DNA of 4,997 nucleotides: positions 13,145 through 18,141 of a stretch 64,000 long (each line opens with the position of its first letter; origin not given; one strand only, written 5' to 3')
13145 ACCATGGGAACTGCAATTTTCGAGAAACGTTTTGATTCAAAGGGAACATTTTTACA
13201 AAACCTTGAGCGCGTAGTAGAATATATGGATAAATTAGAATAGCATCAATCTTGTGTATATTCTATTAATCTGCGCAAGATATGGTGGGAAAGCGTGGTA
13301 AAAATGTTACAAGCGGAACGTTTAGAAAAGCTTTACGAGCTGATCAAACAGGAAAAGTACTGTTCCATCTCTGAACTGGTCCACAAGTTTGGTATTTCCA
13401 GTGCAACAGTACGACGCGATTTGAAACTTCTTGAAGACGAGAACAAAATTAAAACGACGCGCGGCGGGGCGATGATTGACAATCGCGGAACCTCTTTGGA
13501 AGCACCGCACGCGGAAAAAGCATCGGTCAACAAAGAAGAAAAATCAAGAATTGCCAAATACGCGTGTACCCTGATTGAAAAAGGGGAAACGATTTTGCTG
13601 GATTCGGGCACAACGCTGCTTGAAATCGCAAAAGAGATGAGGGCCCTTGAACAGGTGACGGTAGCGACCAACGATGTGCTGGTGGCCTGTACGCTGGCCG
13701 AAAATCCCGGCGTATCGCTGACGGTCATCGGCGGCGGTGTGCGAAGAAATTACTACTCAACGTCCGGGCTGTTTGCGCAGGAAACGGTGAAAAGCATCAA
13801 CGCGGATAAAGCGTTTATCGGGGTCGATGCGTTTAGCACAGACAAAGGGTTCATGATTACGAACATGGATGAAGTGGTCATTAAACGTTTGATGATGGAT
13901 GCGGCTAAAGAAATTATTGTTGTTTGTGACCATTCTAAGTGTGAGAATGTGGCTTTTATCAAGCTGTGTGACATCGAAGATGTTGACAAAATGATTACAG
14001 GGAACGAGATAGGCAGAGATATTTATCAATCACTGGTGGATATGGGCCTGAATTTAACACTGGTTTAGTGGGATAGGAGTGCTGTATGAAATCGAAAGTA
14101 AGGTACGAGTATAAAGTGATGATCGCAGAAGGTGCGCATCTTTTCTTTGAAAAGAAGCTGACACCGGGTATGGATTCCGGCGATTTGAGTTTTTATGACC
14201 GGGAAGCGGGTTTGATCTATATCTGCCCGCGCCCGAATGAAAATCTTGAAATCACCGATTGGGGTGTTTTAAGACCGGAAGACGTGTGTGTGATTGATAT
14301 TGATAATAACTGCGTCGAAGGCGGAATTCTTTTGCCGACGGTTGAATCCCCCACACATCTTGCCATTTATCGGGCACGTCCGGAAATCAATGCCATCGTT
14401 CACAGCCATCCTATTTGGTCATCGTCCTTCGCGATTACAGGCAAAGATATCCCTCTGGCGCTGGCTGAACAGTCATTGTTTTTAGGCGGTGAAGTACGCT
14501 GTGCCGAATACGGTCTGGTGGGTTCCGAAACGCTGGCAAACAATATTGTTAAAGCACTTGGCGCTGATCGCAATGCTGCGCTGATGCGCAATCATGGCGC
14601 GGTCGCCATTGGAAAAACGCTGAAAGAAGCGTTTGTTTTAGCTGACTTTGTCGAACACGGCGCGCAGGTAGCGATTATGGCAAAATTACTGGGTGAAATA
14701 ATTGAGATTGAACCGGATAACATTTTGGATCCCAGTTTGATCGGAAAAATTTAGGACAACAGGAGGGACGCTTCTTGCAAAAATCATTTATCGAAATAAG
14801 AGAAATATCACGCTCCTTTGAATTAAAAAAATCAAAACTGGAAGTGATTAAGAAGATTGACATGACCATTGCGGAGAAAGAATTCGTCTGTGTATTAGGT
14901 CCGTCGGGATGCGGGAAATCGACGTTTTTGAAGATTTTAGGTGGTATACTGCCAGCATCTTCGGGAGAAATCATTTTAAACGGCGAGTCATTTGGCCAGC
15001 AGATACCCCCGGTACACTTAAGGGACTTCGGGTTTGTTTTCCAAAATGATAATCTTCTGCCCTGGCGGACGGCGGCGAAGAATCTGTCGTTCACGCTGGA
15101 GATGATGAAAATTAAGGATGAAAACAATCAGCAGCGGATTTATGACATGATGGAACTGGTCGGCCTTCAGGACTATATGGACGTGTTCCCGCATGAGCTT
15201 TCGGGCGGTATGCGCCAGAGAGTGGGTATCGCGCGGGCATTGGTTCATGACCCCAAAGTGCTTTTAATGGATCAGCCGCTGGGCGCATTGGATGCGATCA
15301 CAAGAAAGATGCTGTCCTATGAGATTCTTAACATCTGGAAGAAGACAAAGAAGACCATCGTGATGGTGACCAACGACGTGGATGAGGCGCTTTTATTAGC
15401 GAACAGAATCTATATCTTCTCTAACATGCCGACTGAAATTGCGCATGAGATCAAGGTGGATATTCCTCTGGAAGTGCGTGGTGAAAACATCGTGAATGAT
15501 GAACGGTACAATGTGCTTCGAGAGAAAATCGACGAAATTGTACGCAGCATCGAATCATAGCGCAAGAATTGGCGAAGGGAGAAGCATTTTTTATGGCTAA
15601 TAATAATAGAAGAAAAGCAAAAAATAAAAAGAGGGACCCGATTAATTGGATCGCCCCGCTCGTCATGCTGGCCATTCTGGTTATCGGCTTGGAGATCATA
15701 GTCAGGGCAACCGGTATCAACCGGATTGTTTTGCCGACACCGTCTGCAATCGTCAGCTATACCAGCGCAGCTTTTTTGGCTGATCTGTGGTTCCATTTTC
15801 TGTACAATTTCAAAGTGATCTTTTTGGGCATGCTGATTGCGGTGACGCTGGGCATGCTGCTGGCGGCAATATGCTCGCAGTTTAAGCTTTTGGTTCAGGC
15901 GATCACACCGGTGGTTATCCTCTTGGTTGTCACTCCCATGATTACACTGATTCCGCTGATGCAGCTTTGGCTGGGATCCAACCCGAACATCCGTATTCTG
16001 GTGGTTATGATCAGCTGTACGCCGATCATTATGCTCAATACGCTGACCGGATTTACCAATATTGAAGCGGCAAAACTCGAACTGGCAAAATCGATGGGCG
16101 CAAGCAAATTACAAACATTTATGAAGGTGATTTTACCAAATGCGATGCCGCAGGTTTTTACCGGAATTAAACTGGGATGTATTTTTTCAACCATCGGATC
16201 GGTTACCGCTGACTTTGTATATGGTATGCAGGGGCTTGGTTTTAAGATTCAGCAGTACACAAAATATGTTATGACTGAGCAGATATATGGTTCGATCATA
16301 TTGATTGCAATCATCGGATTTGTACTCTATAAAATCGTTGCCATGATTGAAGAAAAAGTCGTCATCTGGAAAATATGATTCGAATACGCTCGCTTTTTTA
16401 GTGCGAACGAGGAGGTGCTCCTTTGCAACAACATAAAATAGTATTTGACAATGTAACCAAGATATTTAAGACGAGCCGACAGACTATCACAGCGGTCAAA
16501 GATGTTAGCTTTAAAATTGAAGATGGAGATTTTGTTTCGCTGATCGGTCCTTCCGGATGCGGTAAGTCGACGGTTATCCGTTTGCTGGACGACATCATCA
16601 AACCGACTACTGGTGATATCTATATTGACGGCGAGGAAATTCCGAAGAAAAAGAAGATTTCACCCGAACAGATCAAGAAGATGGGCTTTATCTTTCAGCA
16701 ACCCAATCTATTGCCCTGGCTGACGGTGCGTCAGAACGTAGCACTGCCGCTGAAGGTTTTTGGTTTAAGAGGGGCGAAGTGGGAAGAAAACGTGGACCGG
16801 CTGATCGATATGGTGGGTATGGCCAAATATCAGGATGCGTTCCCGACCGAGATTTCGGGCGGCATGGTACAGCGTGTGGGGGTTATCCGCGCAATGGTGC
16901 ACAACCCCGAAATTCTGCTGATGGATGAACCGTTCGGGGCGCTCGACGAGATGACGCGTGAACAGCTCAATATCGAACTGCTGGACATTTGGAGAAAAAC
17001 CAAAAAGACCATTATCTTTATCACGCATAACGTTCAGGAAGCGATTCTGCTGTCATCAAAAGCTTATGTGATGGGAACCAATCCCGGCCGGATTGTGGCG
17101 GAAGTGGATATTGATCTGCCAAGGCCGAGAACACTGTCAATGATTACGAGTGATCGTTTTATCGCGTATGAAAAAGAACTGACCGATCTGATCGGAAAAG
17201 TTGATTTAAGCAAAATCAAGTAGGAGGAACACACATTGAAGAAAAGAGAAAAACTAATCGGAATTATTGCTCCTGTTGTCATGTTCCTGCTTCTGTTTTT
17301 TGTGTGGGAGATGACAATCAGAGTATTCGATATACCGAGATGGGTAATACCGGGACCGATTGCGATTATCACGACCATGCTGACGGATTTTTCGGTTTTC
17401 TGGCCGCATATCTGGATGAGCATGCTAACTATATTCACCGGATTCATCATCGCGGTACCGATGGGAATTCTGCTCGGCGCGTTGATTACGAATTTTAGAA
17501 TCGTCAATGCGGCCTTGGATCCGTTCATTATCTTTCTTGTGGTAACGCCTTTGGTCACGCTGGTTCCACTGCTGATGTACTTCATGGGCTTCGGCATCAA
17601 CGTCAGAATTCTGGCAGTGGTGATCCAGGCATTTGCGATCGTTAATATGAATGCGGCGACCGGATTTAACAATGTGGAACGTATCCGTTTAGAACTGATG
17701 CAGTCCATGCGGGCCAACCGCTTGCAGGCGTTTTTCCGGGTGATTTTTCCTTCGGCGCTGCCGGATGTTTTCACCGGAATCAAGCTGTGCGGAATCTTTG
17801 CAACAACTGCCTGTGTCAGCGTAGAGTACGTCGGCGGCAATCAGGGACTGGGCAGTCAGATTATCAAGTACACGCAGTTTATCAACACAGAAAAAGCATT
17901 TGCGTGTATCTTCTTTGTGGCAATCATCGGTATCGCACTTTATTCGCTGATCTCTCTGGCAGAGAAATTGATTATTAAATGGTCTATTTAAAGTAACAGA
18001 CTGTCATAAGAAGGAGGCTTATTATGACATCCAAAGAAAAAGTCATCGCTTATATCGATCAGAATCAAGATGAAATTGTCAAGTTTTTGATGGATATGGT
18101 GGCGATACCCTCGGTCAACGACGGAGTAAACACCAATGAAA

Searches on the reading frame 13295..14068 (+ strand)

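Call 73: search_protein_families(library=ncbifam, proteins=[window:13295-14068:+], max_evalue=1e-8)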
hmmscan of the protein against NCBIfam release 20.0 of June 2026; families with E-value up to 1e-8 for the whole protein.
window:13295-14068:+ (257 aa): 10 families
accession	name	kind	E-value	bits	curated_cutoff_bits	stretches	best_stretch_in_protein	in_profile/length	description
NF040755.1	AgaR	equivalog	7.8e-57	192.3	260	1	7-257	5-256/256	transcriptional repressor AgaR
NF041397.1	TranRegGlpR_Halo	equivalog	7.9e-54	182.9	300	1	4-254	1-249/253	HTH-type transcriptional regulator GlpR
NF007316.0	PRK09802.1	equivalog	1.6e-48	165.2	351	1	7-257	16-267/269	DeoR family transcriptional regulator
NF007753.1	PRK10434.1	equivalog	2.9e-46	158.1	350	1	6-257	3-253/253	glucitol operon DNA-binding transcriptional repressor SrlR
NF040890.1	trans_reg_YgbI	equivalog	1.1e-39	136.5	400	1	4-256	1-251/253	DNA-binding transcriptional repressor YgbI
NF008154.0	PRK10906.1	equivalog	3.4e-36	124.8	331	1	4-256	1-251/252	DeoR/GlpR family transcriptional regulator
NF010034.0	PRK13509.1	equivalog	1.4e-33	116.4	244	1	4-257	1-251/251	HTH-type transcriptional regulator UlaR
NF040887.2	trans_reg_YciT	exception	3e-28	99.1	450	1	14-257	9-246/246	DNA-binding transcriptional regulator YciT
NF007961.0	PRK10681.1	equivalog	1.1e-24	87.2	244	1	6-240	5-236/252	DNA-binding transcriptional repressor DeoR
NF007720.0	PRK10411.1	equivalog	9.6e-20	70.9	259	1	6-238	2-234/243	L-fucose operon activator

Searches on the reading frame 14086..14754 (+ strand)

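Call 73: search_protein_families(library=ncbifam, proteins=[window:14086-14754:+], max_evalue=1e-8)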
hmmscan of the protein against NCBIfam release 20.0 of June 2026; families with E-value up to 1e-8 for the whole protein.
window:14086-14754:+ (222 aa): 26 families (the best 25 are shown)
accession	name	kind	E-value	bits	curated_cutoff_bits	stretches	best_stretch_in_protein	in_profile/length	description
NF005123.0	PRK06557.1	subfamily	5.3e-35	121.1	251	1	30-213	32-209/223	L-ribulose-5-phosphate 4-epimerase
NF005302.0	PRK06833.1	equivalog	2.5e-33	115.3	264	1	10-206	8-193/214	L-fuculose-phosphate aldolase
NF004527.0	PRK05874.1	equivalog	4.5e-28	98.3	308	1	83-211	74-201/218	L-fuculose-phosphate aldolase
NF053831.1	RU1PAldHalo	equivalog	1.7e-26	93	300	1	59-212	44-195/208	ribulose-1-phosphate aldolase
NF040649.1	FucA_Meth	equivalog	2.4e-26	92.8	250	1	17-201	10-178/179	L-fuculose phosphate aldolase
NF006208.0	PRK08333.1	equivalog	8.7e-21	74.4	267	1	62-195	49-179/189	aldolase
NF005984.0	PRK08087.1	subfamily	3.1e-20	72.9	264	1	64-199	52-184/215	L-fuculose-phosphate aldolase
NF006413.0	PRK08660.1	equivalog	6e-19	68.6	203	1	64-202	48-180/184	aldolase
NF006047.0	PRK08193.1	subfamily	1e-18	67.8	257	1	32-204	27-204/231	L-ribulose-5-phosphate 4-epimerase AraD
TIGR01086.1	fucA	equivalog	7.7e-18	65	400.25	1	61-197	48-181/214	L-fuculose-phosphate aldolase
NF009625.0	PRK13145.1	equivalog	8.9e-18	64.7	369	1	32-215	30-218/235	L-ribulose-5-phosphate 4-epimerase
NF004979.0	PRK06357.1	equivalog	2.1e-17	63.2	216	1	58-204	54-203/221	hypothetical protein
TIGR00760.1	araD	equivalog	2.5e-17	62.9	389.1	1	29-206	24-204/228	L-ribulose-5-phosphate 4-epimerase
NF005484.0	PRK07090.1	equivalog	3.1e-17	62.7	261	1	65-211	80-225/260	aldolase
NF009003.0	PRK12348.1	subfamily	5e-17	62.3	331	1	31-203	25-200/228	L-ribulose-5-phosphate 4-epimerase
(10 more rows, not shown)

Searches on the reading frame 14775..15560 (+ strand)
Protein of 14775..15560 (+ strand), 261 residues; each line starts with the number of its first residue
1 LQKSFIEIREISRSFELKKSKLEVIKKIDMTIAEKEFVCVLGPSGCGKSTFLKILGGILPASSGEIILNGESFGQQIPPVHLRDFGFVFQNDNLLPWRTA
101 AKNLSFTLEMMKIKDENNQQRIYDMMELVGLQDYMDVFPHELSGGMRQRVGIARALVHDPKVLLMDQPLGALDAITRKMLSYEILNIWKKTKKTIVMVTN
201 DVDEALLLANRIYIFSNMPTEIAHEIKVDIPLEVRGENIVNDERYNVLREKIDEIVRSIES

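Call 73: search_protein_families(library=ncbifam, proteins=[window:14775-15560:+], max_evalue=1e-8)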
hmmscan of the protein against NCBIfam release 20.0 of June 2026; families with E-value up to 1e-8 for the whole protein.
window:14775-15560:+ (261 aa): 173 families (the best 25 are shown)
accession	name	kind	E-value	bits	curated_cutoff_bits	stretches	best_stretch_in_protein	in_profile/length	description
NF040729.1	ABC_ATP_SaoA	equivalog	4.5e-66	222.8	360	1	6-256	2-243/248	ABC transporter ATP-binding protein SaoA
TIGR03265.1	PhnT2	equivalog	1.3e-61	208.8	457.7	1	4-216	3-209/353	putative 2-aminoethylphosphonate ABC transporter ATP-binding protein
TIGR01184.1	ntrCD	subfamily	3.4e-60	203.5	291.8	1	25-252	1-226/230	nitrate ABC transporter ATP-binding protein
TIGR01186.1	proV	subfamily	7.4e-59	199.7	326.6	1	24-217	8-205/363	betaine/proline/choline family ABC transporter ATP-binding protein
NF008421.0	PRK11248.1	equivalog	6.3e-56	189.7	357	1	23-230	15-217/255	taurine ABC transporter ATP-binding subunit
NF043075.1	MMSYN1_0197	equivalog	7.9e-54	182.8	550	1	5-216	2-207/341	spermidine/putrescine ABC transporter ATP-binding protein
NF006987.0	PRK09452.1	equivalog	2.2e-53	181.3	482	1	2-217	14-223/378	spermidine/putrescine ABC transporter ATP-binding protein PotA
TIGR01187.1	potA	subfamily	6e-52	176.7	355.6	1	40-217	1-176/325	polyamine ABC transporter ATP-binding protein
NF008653.0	PRK11650.1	subfamily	8e-52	176.4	432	1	6-217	4-210/357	sn-glycerol-3-phosphate ABC transporter ATP-binding protein UgpC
TIGR00968.1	3a0106s01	subfamily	5.2e-50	170.2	342.75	1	6-217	1-206/237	sulfate ABC transporter ATP-binding protein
NF040840.2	tungstate_WtpC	equivalog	2.3e-49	168.6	440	1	6-217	2-206/347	tungstate ABC transporter ATP-binding protein WtpC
NF040933.2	ABC_arch_GlcV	equivalog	6.5e-49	166.7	450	1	6-217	3-217/357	glucose ABC transporter ATP-binding protein GlcV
NF008621.0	PRK11607.1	equivalog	7.9e-49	166.4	613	1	4-215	18-223/377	putrescine ABC transporter ATP-binding subunit PotG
TIGR03415.1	ABC_choXWV_ATP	equivalog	8.5e-49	166.5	483.75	1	25-216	40-239/382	choline ABC transporter ATP-binding protein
NF008233.0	PRK11000.1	equivalog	9.2e-48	162.9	568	1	8-217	6-209/369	maltose/maltodextrin ABC transporter ATP-binding protein MalK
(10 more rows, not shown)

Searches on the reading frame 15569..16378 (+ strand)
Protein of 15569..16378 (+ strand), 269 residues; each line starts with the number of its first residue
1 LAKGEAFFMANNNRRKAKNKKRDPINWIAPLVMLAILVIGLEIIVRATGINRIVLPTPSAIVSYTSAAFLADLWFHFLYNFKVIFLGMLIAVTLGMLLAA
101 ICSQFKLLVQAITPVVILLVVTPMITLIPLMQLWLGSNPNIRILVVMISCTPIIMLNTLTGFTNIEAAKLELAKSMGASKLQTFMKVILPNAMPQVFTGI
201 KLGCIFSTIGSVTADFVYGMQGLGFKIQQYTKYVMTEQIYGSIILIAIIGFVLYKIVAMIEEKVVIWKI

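Call 73: search_protein_families(library=ncbifam, proteins=[window:15569-16378:+], max_evalue=1e-8)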
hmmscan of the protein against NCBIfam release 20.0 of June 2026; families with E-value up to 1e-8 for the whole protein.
window:15569-16378:+ (269 aa): 6 families
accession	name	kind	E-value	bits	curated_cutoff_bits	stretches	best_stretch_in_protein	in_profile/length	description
NF040733.1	ABC_perm_U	equivalog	1e-27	97.3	295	1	26-268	7-249/251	ABC transporter permease subunit SaoP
NF007545.0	PRK10160.1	equivalog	4.3e-24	85.4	342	1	11-267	6-270/275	taurine ABC transporter permease TauC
NF008470.0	PRK11365.1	equivalog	6e-21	75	347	1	27-265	11-250/263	aliphatic sulfonate ABC transporter permease SsuC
TIGR01183.1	ntrB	equivalog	4.3e-19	69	209.05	1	74-260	16-202/202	nitrate ABC transporter permease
TIGR03416.1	ABC_choXWV_perm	equivalog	8.4e-12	45.1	363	1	27-256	45-266/267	choline ABC transporter permease subunit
NF011624.0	PRK15050.1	equivalog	6.6e-10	38.6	247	1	143-205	165-227/297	2-aminoethylphosphonate ABC transporter permease subunit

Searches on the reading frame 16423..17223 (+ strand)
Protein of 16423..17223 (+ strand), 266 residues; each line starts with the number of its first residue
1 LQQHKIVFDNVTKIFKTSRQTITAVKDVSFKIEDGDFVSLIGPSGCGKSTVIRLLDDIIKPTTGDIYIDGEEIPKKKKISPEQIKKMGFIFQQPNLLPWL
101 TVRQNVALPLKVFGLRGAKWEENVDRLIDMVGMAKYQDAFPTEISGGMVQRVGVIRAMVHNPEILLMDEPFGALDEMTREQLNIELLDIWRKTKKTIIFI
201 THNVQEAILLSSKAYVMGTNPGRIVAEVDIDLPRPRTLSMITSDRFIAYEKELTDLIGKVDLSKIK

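Call 73: search_protein_families(library=ncbifam, proteins=[window:16423-17223:+], max_evalue=1e-8)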
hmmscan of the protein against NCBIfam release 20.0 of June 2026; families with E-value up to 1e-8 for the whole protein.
window:16423-17223:+ (266 aa): 172 families (the best 25 are shown)
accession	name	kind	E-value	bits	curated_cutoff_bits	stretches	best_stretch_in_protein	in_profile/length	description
NF040729.1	ABC_ATP_SaoA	equivalog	1.1e-66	224.8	360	1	6-258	2-244/248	ABC transporter ATP-binding protein SaoA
TIGR01186.1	proV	subfamily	1.6e-63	215.1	326.6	1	23-218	7-204/363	betaine/proline/choline family ABC transporter ATP-binding protein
TIGR01184.1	ntrCD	subfamily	1.6e-56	191.5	291.8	1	25-248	1-221/230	nitrate ABC transporter ATP-binding protein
NF008421.0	PRK11248.1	equivalog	4.7e-54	183.6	357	1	21-234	13-219/255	taurine ABC transporter ATP-binding subunit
TIGR03265.1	PhnT2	equivalog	5.1e-53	180.5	457.7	1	9-218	8-209/353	putative 2-aminoethylphosphonate ABC transporter ATP-binding protein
NF040933.2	ABC_arch_GlcV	equivalog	3.5e-51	174.2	450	1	5-217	2-215/357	glucose ABC transporter ATP-binding protein GlcV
TIGR03415.1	ABC_choXWV_ATP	equivalog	6.4e-51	173.5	483.75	1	21-225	36-244/382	choline ABC transporter ATP-binding protein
TIGR00968.1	3a0106s01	subfamily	8.2e-50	169.5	342.75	1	8-218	3-205/237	sulfate ABC transporter ATP-binding protein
TIGR02673.1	FtsE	equivalog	1.7e-48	165.1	264.85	1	6-205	2-198/214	cell division ATP-binding protein FtsE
NF006987.0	PRK09452.1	equivalog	2.9e-47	161.2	482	1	6-218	18-222/378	spermidine/putrescine ABC transporter ATP-binding protein PotA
NF008420.0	PRK11247.1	equivalog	6.4e-47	159.9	395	1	6-251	13-236/257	aliphatic sulfonates ABC transporter ATP-binding protein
NF043075.1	MMSYN1_0197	equivalog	5.3e-46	157.1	550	1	8-218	5-207/341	spermidine/putrescine ABC transporter ATP-binding protein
TIGR01187.1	potA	subfamily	8.6e-46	156.5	355.6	1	40-225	1-180/325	polyamine ABC transporter ATP-binding protein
NF008653.0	PRK11650.1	subfamily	1e-45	156.3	432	1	6-218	4-209/357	sn-glycerol-3-phosphate ABC transporter ATP-binding protein UgpC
TIGR04521.1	ECF_ATPase_2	equivalog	2.8e-45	154.6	330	1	6-219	1-220/279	energy-coupling factor transporter ATPase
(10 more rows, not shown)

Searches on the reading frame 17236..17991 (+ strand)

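Call 73: search_protein_families(library=ncbifam, proteins=[window:17236-17991:+], max_evalue=1e-8)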
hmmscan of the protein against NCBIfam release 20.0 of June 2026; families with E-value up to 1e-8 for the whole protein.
window:17236-17991:+ (251 aa): 5 families
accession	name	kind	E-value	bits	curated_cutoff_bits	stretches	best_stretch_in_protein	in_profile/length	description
NF040733.1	ABC_perm_U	equivalog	9.4e-24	84.3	295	1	9-250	7-249/251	ABC transporter permease subunit SaoP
NF007545.0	PRK10160.1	equivalog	1.1e-22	80.7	342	1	53-238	74-260/275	taurine ABC transporter permease TauC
NF008470.0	PRK11365.1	equivalog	2.2e-18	66.6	347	1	5-250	6-253/263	aliphatic sulfonate ABC transporter permease SsuC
TIGR01183.1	ntrB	equivalog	1.2e-16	61.1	209.05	1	54-240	15-200/202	nitrate ABC transporter permease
TIGR03416.1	ABC_choXWV_perm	equivalog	8.8e-11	41.8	363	1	43-235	71-263/267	choline ABC transporter permease subunit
